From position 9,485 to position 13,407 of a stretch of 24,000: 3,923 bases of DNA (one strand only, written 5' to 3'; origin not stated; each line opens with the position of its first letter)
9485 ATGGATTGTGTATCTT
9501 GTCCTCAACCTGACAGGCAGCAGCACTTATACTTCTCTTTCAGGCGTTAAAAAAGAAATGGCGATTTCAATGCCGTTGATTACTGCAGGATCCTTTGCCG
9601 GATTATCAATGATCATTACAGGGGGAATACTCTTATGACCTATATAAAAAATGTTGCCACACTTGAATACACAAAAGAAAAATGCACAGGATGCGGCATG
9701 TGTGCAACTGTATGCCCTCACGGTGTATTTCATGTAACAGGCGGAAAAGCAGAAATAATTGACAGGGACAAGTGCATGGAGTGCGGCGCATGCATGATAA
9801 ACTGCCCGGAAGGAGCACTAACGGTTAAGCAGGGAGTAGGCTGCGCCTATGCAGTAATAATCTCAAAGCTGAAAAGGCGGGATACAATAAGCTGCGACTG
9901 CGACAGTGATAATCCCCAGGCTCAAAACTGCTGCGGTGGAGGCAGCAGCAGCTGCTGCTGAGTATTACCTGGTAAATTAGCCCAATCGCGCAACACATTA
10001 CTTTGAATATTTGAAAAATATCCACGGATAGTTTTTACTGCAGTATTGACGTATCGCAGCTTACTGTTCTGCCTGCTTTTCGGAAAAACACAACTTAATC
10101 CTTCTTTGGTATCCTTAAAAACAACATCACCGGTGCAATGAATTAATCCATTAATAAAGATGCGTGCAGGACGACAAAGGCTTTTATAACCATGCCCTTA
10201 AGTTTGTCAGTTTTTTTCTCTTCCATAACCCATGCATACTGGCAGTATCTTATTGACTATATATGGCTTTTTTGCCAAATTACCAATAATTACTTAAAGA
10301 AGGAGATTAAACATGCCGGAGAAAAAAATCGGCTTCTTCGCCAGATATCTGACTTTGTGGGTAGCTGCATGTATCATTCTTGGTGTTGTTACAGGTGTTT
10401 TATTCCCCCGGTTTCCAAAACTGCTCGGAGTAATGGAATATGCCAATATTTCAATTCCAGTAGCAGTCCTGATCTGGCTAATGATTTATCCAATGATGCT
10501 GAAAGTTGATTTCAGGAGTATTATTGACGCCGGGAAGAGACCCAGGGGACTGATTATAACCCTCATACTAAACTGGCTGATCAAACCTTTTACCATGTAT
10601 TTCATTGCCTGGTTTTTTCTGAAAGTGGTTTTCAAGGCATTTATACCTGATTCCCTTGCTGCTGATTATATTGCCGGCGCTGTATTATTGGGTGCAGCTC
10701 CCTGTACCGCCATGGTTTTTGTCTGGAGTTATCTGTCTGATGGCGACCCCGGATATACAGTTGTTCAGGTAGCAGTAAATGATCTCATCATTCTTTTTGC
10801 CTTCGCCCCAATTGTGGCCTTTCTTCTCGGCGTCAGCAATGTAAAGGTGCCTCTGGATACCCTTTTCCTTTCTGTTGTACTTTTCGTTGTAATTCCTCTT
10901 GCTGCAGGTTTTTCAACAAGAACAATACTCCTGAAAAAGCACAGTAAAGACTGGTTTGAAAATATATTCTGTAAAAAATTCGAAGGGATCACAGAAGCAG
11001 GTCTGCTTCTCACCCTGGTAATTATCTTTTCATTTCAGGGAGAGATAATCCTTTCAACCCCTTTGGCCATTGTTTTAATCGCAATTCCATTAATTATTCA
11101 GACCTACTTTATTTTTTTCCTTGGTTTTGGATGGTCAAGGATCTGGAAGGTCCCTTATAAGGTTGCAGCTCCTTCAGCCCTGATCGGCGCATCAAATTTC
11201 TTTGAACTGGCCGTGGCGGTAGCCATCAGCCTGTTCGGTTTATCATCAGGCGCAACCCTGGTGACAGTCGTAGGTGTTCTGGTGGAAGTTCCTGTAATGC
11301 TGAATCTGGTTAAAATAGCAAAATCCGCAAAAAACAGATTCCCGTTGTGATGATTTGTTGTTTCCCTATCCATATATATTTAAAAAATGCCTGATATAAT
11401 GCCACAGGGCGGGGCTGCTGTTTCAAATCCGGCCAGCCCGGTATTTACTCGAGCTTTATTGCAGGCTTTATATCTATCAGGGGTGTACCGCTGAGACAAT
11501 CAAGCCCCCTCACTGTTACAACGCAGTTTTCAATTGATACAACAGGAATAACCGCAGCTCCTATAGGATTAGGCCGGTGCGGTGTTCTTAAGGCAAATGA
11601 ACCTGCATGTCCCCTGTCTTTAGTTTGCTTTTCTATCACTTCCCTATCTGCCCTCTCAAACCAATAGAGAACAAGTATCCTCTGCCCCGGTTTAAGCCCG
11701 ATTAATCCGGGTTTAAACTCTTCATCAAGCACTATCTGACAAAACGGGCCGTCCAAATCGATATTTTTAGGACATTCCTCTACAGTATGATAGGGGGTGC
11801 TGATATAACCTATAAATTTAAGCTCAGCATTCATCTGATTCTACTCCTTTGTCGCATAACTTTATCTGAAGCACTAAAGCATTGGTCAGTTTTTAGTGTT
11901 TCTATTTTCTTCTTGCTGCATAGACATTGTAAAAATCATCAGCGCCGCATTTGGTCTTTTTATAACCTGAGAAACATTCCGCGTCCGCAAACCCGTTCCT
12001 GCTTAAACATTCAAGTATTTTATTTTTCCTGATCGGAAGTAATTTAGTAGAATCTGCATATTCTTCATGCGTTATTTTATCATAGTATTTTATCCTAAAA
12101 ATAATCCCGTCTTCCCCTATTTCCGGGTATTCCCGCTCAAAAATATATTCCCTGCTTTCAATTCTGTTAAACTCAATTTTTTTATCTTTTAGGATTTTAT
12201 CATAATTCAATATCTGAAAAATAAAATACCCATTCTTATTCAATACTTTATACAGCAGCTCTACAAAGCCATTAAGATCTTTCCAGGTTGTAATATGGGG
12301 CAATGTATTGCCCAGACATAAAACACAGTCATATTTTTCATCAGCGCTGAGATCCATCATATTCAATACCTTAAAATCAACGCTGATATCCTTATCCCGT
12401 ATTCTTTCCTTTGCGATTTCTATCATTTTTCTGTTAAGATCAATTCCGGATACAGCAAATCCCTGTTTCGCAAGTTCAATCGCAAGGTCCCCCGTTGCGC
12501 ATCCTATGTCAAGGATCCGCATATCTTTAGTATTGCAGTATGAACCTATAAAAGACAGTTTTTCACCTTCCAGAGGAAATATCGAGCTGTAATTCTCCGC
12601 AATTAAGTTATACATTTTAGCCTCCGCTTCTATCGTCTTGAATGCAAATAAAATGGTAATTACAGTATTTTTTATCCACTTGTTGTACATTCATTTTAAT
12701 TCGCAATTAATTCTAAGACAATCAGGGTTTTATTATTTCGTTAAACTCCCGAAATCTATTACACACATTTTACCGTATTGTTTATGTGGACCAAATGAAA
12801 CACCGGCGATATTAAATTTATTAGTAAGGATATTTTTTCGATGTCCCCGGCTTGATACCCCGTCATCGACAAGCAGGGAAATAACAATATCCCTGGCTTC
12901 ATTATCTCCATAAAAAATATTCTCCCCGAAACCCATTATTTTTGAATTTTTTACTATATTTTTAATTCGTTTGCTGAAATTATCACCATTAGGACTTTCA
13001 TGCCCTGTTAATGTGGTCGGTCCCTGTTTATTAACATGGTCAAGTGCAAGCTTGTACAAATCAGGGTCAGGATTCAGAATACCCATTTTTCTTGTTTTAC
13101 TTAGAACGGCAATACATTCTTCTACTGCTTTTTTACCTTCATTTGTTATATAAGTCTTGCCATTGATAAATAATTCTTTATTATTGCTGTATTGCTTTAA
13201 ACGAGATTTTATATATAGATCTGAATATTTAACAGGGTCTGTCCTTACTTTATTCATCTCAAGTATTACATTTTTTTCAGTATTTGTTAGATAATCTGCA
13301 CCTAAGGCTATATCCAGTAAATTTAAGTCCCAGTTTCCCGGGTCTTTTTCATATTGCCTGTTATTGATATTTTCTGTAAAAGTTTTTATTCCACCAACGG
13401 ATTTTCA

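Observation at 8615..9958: The same CC-x6-CC tail ends both the MarR regulator and HgcB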

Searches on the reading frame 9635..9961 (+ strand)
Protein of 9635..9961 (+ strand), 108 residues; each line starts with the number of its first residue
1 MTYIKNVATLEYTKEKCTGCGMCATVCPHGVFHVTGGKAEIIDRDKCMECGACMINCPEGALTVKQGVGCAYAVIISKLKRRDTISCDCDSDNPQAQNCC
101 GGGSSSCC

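Call 3: search_protein_families(library=pfam, proteins=[window:9635-9961:+], max_evalue=0.01)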
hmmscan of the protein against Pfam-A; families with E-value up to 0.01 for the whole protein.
window:9635-9961:+ (108 aa): 15 families
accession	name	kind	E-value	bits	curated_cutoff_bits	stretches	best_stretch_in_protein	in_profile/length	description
PF00037.32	Fer4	-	2.6e-16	59.1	21.1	2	13-31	4-22/24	4Fe-4S binding domain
PF12837.12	Fer4_6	-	2.6e-13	49.6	25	2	11-32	3-24/24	4Fe-4S binding domain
PF12797.12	Fer4_2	-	7.5e-12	44.8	24.5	2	41-59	4-22/22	4Fe-4S binding domain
PF13187.11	Fer4_9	-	1.4e-09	38.3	27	1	16-61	1-51/52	4Fe-4S dicluster domain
PF12838.12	Fer4_7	-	2e-08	35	27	2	8-31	29-52/52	4Fe-4S dicluster domain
PF13237.11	Fer4_10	-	3.7e-08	33.6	25.5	1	12-58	4-53/53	4Fe-4S dicluster domain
PF14697.11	Fer4_21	-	2.2e-07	31.3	35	1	8-28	32-52/59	4Fe-4S dicluster domain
PF12800.12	Fer4_4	-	1.4e-06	28.5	24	2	15-28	2-15/17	4Fe-4S binding domain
PF13484.11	Fer4_16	-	5.5e-06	27.5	30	1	14-29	50-65/66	4Fe-4S double cluster binding domain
PF25160.1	LdpA_Fe-S-bd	-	3.1e-05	24.1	27.6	1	11-33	22-44/49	LdpA Fe-S cluster-binding domain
PF13183.11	Fer4_8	-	3.6e-05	24.6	27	1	11-31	48-68/68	4Fe-4S dicluster domain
PF13370.11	Fer4_13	-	5.9e-05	24.1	24.5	0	14-33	3-21/58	4Fe-4S single cluster domain of Ferredoxin I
PF12798.12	Fer4_3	-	0.00041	21.4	27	1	47-61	1-15/15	4Fe-4S binding domain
PF13534.11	Fer4_17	-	0.0014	19.6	22.2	1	14-31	43-60/61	4Fe-4S dicluster domain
PF13459.11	Fer4_15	-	0.0022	19.1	22.4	0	14-41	5-32/66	4Fe-4S single cluster domain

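Call 17: search_protein_families(library=ncbifam, proteins=[window:9635-9961:+], max_evalue=0.001)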
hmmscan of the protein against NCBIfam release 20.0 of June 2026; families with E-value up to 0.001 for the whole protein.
window:9635-9961:+ (108 aa): 61 families (the best 25 are shown)
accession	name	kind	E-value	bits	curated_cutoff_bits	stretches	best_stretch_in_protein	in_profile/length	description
NF040864.1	HgcB_ferredoxin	equivalog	3.8e-34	116.4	99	1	2-100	1-93/93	mercury methylation ferredoxin HgcB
NF043039.1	HgcAB_like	equivalog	6.3e-16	58.9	285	1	7-62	292-349/350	HgcAB-like fusion protein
NF038196.1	ferrodoxin_EFR1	subfamily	6e-11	42.8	75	1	12-66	181-233/242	EFR1 family ferrodoxin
NF006221.0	PRK08348.1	subfamily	1.1e-09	38.1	124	1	9-65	38-95/136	NADH-plastoquinone oxidoreductase subunit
NF040684.1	PorD_Arch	equivalog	2.9e-09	36.9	120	1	11-65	28-82/85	pyruvate synthase subunit PorD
NF040770.1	hetero_SS_HdrA2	exception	3.1e-09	35.5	1100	1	12-66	574-627/777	CoB-CoM heterodisulfide reductase HdrA2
TIGR02494.1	PFLE_PFLC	subfamily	6.4e-09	35.5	174.35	1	7-65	40-100/293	glycyl-radical enzyme activating protein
NF058577.1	FdxA_fam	equivalog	7.7e-09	35.6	65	1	14-61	6-52/52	4Fe-4S ferredoxin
TIGR02179.1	PorD_KorD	subfamily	8.5e-09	35.4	60.05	1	12-65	22-75/78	2-oxoacid:acceptor oxidoreductase, delta subunit, pyruvate/2-ketoisovalerate family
TIGR03294.1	FrhG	equivalog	1.1e-08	35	245.5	1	14-61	173-219/228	coenzyme F420 hydrogenase subunit gamma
TIGR04395.1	cutC_activ_rSAM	equivalog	1.7e-08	34.1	360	1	11-65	50-106/309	choline TMA-lyase-activating enzyme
NF005505.0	PRK07118.1-4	equivalog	2.6e-08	33.7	378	1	14-64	215-264/265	Fe-S cluster domain-containing protein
NF041836.1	rnfB_Methano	equivalog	3.1e-08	33.4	445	1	14-64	215-264/265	Rnf electron transport complex subunit RnfB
NF043069.1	T4HPD_activ_SAM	equivalog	3.1e-08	33.3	425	1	9-64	45-99/299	trans-4-hydroxy-L-proline dehydratase activase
TIGR02700.1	flavo_MJ0208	hypoth_equivalog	4.1e-08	32.8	251.35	1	11-64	144-196/234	dihydromethanopterin reductase (acceptor)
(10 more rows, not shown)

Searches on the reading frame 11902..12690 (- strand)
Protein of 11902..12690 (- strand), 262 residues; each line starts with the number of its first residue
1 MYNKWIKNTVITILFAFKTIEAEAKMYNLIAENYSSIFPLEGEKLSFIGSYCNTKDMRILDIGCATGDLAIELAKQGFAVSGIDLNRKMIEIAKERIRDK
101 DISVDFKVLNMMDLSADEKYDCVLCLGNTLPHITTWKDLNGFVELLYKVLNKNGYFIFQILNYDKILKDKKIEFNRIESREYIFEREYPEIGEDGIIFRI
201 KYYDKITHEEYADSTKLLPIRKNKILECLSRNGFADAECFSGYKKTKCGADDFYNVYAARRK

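Call 3: search_protein_families(library=pfam, proteins=[window:11902-12690:-], max_evalue=0.01)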
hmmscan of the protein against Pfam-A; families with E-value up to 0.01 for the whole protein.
window:11902-12690:- (262 aa): 15 families
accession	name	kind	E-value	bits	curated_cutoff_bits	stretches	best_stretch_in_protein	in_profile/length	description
PF13649.12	Methyltransf_25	-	9.6e-20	71.5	27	1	59-154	1-97/97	Methyltransferase domain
PF13847.12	Methyltransf_31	-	7.5e-18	65.1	27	1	54-162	2-113/145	Methyltransferase domain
PF08241.18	Methyltransf_11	-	2.2e-15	57.5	21.2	1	60-158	1-95/95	Methyltransferase domain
PF13489.12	Methyltransf_23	-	1.3e-14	54.7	27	1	46-165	14-123/164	Methyltransferase domain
PF08242.18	Methyltransf_12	-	7.6e-14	52.7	30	1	60-156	1-98/98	Methyltransferase domain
PF01209.24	Ubie_methyltran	-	1.4e-08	34.8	20.1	1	51-154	43-147/233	ubiE/COQ5 methyltransferase family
PF02353.26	CMAS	-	2.8e-08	33.9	27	1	56-165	63-171/273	Mycolic acid cyclopropane synthetase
PF05401.17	NodS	-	1.2e-07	32.2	24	1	58-159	46-145/201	Nodulation protein S (NodS)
PF06325.19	PrmA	-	4e-07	30.3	22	1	51-158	158-258/296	Ribosomal protein L11 methyltransferase (PrmA)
PF05175.20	MTS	-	7.1e-07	29.5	23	1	55-125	31-104/170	Methyltransferase small domain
PF03848.20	TehB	-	3.5e-06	27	20.4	1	55-125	30-101/193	Tellurite resistance protein TehB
PF01728.25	FtsJ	-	0.00021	21.7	24.1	1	54-168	20-150/181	FtsJ-like methyltransferase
PF12847.13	Methyltransf_18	-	0.00088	19.7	27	1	44-127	4-90/151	Methyltransferase domain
PF05219.18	DREV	-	0.0014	18.3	26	1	52-134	91-166/265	DREV methyltransferase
PF01135.25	PCMT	-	0.0028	17.9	20.3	1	54-103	72-124/210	Protein-L-isoaspartate(D-aspartate) O-methyltransferase (PCMT)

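Call 17: search_protein_families(library=ncbifam, proteins=[window:11902-12690:-], max_evalue=0.001)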
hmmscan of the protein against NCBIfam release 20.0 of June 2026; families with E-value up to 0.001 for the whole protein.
window:11902-12690:- (262 aa): 46 families (the best 25 are shown)
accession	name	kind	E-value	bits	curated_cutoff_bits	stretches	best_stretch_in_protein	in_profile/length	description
NF051855.1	GlySarMtaseBact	equivalog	3.3e-19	69.5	350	1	44-260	42-255/259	glycine/sarcosine N-methyltransferase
TIGR01983.1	UbiG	equivalog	5e-18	65.2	102.95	1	52-165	46-158/228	bifunctional 2-polyprenyl-6-hydroxyphenol methylase/3-demethylubiquinol 3-O-methyltransferase UbiG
TIGR02021.1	BchM-ChlM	equivalog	3.8e-17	62.4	158.9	1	53-134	52-132/218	magnesium protoporphyrin IX methyltransferase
NF043040.1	corrin_prot_MT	hypoth_equivalog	1.3e-15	57.5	180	1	51-124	37-115/216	corrinoid protein-associated methyltransferase CpaM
NF041820.1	daptide_MTase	equivalog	9.9e-12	44.8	175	1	52-197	33-184/243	daptide-type RiPP biosynthesis methyltransferase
TIGR01934.1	MenG_MenH_UbiE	subfamily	1.7e-10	40.6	158.35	1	50-123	34-110/223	ubiquinone/menaquinone biosynthesis methyltransferase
NF011529.0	PRK14968.1-3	equivalog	2.6e-10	40.1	162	1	50-131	29-110/198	putative methyltransferase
NF040703.1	cyclopro_CfaB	exception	1.1e-09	37.6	650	1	57-155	161-260/393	C17 cyclopropane fatty acid synthase CfaB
NF001244.0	PRK00216.1-5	equivalog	1.3e-09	37.7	216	1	53-134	46-132/236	bifunctional demethylmenaquinone methyltransferase/2-methoxy-6-polyprenyl-1,4-benzoquinol methylase UbiE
NF008992.0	PRK12335.1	equivalog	4.9e-09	35.7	303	1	52-124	119-191/289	SAM-dependent methyltransferase TehB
NF004851.0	PRK06202.1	equivalog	8.6e-09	35.2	243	1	54-125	59-135/237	hypothetical protein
TIGR02072.1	BioC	equivalog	1.1e-08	35.1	184.95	1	52-218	31-192/244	malonyl-ACP O-methyltransferase BioC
NF008264.0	PRK11036.1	equivalog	1.5e-08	34.4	366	1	52-167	41-156/261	tRNA uridine 5-oxyacetic acid(34) methyltransferase CmoM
NF008686.0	PRK11705.1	equivalog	3.1e-08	33.1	400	1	54-163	166-270/383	cyclopropane fatty acyl phospholipid synthase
TIGR04290.1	meth_Rta_06860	hypoth_equivalog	3.5e-08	33.2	300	1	57-190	51-181/226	TIGR04290 family methyltransferase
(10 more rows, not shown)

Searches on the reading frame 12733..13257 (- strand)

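Call 17: search_protein_families(library=ncbifam, proteins=[window:12733-13257:-], max_evalue=0.001)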
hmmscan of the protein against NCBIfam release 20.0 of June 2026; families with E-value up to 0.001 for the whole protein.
window:12733-13257:- (174 aa): 1 family
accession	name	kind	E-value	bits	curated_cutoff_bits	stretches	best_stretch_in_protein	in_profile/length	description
TIGR02909.1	spore_YkwD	subfamily_domain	8.7e-07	28.9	171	1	80-169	43-125/127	uncharacterized protein, YkwD family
